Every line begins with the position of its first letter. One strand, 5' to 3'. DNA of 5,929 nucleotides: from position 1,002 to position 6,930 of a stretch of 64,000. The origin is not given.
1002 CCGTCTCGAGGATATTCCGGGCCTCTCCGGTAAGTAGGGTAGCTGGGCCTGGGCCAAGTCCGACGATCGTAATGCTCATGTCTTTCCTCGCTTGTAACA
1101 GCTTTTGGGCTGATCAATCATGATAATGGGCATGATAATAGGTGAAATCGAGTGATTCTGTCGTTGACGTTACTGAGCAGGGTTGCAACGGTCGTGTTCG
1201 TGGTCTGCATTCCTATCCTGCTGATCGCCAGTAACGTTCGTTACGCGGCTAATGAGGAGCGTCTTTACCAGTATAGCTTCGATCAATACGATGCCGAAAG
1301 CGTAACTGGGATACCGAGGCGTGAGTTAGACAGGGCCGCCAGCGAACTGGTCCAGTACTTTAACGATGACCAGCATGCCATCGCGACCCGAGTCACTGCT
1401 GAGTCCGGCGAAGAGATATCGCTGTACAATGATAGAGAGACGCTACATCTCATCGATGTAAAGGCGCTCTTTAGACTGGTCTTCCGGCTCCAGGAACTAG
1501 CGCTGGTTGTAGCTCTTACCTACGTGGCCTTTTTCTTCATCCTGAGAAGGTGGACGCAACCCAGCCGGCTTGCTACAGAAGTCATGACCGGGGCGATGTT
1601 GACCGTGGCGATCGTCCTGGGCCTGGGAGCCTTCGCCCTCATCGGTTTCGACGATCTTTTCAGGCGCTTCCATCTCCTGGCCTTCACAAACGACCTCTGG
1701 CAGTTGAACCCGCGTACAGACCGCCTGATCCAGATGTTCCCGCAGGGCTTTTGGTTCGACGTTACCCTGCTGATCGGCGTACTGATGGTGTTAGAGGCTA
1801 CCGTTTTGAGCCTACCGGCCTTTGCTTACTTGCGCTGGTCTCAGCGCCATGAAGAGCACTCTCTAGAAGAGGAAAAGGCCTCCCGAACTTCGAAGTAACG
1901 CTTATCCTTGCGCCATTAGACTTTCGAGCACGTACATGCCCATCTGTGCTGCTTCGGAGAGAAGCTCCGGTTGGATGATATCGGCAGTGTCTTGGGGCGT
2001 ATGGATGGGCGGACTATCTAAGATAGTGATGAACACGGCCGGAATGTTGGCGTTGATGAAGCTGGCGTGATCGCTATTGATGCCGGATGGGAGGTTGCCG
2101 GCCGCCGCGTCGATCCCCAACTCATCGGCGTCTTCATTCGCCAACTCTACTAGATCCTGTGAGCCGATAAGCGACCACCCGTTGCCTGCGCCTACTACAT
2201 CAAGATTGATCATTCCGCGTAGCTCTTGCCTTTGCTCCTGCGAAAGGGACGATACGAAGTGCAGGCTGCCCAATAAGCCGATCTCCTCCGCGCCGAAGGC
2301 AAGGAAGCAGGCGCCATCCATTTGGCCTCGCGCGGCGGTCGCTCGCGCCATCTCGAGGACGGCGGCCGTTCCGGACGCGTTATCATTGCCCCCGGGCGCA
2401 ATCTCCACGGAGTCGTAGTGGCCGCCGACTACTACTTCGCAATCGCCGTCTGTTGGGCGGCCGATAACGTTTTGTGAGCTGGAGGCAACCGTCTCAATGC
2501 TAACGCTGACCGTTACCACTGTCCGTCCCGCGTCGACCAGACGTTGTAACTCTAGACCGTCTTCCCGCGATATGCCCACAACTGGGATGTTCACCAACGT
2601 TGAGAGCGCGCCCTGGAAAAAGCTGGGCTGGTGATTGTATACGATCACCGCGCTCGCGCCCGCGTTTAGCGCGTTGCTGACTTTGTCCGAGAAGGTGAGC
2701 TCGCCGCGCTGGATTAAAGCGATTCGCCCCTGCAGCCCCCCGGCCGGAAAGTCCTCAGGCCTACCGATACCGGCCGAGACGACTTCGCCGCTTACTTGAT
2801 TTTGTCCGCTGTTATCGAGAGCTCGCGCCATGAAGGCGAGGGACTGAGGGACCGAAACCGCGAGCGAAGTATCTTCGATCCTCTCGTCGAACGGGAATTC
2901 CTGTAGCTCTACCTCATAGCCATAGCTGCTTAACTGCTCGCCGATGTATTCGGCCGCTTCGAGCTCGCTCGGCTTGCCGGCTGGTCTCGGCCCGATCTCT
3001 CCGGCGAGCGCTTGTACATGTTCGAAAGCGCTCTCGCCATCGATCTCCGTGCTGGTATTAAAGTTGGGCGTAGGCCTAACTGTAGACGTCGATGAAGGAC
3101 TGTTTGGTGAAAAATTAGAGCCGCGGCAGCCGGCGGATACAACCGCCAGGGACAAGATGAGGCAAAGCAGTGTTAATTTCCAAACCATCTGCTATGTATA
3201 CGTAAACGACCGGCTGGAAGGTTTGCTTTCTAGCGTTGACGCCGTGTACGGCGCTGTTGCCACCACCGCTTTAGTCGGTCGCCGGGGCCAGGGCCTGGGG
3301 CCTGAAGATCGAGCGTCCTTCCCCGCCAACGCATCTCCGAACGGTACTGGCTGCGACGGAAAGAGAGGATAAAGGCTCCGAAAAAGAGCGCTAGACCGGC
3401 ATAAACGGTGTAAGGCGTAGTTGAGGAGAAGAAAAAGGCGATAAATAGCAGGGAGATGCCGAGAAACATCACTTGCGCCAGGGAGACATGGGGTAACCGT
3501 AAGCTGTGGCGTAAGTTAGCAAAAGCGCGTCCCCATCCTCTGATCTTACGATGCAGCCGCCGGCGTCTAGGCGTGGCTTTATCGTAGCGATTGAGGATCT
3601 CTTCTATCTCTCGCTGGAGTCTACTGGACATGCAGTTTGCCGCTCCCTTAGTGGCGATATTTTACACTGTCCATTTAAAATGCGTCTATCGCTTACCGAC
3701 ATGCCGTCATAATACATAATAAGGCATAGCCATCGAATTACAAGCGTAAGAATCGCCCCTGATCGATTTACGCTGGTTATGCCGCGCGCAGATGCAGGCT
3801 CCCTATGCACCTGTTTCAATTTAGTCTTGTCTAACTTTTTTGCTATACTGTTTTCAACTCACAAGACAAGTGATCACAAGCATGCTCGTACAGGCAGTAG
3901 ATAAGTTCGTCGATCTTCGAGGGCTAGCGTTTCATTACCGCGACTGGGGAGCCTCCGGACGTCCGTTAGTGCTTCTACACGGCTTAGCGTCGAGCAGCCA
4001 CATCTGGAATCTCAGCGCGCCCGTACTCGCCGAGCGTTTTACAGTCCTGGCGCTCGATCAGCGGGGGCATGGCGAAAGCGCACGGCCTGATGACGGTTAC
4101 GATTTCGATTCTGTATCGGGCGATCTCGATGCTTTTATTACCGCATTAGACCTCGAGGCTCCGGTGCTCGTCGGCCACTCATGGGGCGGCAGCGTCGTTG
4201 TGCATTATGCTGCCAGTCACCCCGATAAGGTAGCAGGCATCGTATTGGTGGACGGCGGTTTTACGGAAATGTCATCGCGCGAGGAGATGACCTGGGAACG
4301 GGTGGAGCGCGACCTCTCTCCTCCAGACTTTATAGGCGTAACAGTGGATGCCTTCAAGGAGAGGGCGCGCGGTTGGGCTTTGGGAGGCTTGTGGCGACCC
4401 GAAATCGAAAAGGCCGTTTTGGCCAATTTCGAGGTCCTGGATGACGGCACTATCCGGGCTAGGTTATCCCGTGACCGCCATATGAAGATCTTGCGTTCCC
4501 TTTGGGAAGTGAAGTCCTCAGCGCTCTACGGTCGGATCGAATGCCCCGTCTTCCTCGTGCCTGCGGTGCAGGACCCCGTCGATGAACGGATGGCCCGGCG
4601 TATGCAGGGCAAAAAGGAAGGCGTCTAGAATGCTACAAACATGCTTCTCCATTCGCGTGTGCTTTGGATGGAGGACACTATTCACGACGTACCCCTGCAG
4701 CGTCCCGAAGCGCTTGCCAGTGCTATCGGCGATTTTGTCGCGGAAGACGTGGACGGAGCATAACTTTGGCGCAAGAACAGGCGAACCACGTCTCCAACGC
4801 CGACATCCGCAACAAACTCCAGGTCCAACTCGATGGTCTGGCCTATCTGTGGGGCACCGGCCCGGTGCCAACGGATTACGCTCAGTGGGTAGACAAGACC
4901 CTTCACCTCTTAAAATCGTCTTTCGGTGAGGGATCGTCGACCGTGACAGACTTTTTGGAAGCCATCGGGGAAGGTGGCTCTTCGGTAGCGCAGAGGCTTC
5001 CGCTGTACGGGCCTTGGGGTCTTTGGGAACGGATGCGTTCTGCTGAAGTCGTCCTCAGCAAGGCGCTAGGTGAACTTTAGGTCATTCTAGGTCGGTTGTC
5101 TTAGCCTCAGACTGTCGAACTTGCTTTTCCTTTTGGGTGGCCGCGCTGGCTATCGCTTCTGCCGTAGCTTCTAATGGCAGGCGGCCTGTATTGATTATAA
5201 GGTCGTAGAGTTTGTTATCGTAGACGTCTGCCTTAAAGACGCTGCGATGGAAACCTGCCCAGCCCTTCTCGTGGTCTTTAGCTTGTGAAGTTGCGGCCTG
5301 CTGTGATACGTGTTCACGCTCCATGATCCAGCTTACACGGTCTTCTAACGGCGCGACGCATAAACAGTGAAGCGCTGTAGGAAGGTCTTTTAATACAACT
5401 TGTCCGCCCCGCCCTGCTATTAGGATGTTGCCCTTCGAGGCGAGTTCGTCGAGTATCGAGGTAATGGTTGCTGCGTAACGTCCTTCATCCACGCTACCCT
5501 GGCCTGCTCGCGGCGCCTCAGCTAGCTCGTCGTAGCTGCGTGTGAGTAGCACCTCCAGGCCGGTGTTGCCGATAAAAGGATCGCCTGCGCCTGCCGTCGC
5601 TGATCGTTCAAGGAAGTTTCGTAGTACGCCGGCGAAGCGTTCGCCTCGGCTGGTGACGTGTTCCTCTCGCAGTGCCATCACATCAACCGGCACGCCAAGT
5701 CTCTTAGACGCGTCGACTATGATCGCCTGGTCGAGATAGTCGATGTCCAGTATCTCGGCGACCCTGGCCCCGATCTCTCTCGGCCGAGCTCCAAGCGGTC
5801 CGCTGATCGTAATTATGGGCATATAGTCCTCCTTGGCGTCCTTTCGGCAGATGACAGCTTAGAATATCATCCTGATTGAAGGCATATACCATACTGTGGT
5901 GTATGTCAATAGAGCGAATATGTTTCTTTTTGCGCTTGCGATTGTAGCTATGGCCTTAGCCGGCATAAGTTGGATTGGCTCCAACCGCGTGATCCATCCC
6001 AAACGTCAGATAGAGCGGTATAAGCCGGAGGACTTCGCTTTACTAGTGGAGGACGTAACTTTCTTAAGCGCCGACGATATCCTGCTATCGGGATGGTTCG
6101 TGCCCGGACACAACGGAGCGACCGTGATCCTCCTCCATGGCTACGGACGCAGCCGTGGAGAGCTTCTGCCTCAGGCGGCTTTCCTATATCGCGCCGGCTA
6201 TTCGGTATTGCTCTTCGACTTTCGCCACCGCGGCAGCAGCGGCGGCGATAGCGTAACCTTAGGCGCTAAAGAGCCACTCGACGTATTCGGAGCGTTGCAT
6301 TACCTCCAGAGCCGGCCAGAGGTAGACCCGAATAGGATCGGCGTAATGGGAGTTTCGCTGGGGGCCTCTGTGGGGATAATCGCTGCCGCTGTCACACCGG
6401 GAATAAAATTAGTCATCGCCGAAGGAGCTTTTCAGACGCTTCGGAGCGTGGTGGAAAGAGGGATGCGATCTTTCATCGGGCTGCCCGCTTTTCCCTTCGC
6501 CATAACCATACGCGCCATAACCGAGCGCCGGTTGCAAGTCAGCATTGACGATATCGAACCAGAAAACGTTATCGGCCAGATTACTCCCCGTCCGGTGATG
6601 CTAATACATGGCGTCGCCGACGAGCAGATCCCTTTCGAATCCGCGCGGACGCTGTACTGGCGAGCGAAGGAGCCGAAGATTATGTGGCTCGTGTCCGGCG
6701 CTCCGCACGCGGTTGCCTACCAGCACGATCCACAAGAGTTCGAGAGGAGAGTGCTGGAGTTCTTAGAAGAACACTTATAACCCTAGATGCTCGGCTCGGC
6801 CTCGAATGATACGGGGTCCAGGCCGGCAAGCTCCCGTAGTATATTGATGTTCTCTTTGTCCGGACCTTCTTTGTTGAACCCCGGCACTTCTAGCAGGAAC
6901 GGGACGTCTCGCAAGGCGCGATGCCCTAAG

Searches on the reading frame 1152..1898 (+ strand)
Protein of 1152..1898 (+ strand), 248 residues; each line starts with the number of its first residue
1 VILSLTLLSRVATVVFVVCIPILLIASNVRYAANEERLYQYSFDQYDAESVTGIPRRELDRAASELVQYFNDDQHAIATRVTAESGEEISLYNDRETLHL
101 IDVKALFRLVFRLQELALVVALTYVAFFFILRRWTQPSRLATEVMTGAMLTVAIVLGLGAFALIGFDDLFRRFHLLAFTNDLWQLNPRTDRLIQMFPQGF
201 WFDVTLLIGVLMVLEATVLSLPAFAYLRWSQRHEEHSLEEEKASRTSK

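Call 60: search_protein_families(library=pfam, proteins=[window:1152-1898:+], max_evalue=0.00001)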
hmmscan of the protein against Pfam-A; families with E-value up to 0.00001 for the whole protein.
window:1152-1898:+ (248 aa): 1 family
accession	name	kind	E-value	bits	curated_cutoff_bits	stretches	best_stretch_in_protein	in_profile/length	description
PF07314.17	Lit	-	1.4e-34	120.1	24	1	15-201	2-176/176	Lipoprotein intramolecular transacylase Lit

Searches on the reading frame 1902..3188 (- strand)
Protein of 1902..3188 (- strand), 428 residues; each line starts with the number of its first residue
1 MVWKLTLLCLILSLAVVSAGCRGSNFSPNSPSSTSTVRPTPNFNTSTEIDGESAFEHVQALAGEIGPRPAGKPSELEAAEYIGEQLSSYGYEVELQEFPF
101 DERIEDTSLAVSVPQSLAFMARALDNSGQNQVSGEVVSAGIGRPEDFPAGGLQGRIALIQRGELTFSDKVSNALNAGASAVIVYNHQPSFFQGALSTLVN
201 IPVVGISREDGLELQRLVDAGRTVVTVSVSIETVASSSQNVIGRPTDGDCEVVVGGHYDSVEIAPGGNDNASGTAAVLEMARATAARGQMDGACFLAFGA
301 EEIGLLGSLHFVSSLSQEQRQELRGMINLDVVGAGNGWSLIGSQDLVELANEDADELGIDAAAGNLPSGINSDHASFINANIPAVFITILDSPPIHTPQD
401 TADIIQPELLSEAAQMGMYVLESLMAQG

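Call 60: search_protein_families(library=pfam, proteins=[window:1902-3188:-], max_evalue=0.00001)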
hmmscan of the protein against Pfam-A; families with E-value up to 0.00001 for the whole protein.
window:1902-3188:- (428 aa): 2 families
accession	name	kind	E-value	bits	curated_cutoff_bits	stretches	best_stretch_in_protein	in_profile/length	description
PF04389.22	Peptidase_M28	-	3.8e-34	118.6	21.3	1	241-416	2-188/193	Peptidase family M28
PF02225.27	PA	-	7e-18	65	23.9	1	132-214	1-95/95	PA domain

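Call 79: find_encoding_contigs(protein=window:1902-3188:-, flank=10000, max_places=1)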
Protein window:1902-3188:- (428 aa): no gene with exactly this product is on record in the collection.

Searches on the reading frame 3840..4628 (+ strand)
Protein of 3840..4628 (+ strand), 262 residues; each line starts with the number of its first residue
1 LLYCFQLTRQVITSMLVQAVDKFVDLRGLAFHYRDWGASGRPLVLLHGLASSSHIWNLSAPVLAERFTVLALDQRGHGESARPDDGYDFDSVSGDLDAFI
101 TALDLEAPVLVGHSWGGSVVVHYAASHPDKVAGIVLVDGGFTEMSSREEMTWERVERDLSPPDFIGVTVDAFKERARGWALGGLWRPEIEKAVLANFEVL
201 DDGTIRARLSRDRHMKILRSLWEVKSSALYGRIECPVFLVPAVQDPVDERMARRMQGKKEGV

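Call 60: search_protein_families(library=pfam, proteins=[window:3840-4628:+], max_evalue=0.00001)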
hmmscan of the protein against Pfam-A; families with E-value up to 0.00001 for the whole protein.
window:3840-4628:+ (262 aa): 3 families
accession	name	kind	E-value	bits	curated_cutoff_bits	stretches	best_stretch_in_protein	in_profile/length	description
PF00561.26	Abhydrolase_1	-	8.2e-30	104.7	25.8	1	42-172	2-131/245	alpha/beta hydrolase fold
PF12697.13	Abhydrolase_6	-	1e-24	88.9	26.3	1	43-257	1-188/217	Alpha/beta hydrolase family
PF12146.15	Hydrolase_4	-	4.7e-16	59.2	27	1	43-137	7-107/239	Serine aminopeptidase, S33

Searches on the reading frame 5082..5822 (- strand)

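Call 60: search_protein_families(library=pfam, proteins=[window:5082-5822:-], max_evalue=0.00001)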
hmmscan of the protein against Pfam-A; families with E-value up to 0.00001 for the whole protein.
window:5082-5822:- (246 aa): 1 family
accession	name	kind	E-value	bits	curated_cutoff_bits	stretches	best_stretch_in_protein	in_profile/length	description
PF13189.12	Cytidylate_kin2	-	7.7e-34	117.8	28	1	3-213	1-175/176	Cytidylate kinase-like family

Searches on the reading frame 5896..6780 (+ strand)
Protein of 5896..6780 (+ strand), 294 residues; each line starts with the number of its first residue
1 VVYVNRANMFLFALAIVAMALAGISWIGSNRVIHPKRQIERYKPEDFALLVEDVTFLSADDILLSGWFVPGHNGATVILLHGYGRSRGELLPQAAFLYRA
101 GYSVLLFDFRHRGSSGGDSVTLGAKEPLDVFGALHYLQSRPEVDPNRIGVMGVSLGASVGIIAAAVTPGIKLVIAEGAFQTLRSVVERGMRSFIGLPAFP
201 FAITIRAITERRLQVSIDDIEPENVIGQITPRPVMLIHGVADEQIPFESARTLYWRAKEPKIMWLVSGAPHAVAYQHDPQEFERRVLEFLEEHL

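Call 60: search_protein_families(library=pfam, proteins=[window:5896-6780:+], max_evalue=0.00001)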
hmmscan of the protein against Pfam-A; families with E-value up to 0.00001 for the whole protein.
window:5896-6780:+ (294 aa): 5 families
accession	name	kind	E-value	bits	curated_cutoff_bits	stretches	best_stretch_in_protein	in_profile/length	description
PF02129.25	Peptidase_S15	-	1.3e-08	35.3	23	1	97-184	47-134/262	X-Pro dipeptidyl-peptidase (S15 family)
PF00326.27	Peptidase_S9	-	7.4e-08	32.6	22.6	1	121-294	39-210/213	Prolyl oligopeptidase family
PF12146.15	Hydrolase_4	-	1.4e-07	31.5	27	0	73-179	3-110/239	Serine aminopeptidase, S33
PF05448.18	AXE1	-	6.4e-07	28.9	21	0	128-178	158-208/321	Acetyl xylan esterase (AXE1)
PF12697.13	Abhydrolase_6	-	2.4e-06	28.8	26.3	0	77-190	1-94/217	Alpha/beta hydrolase family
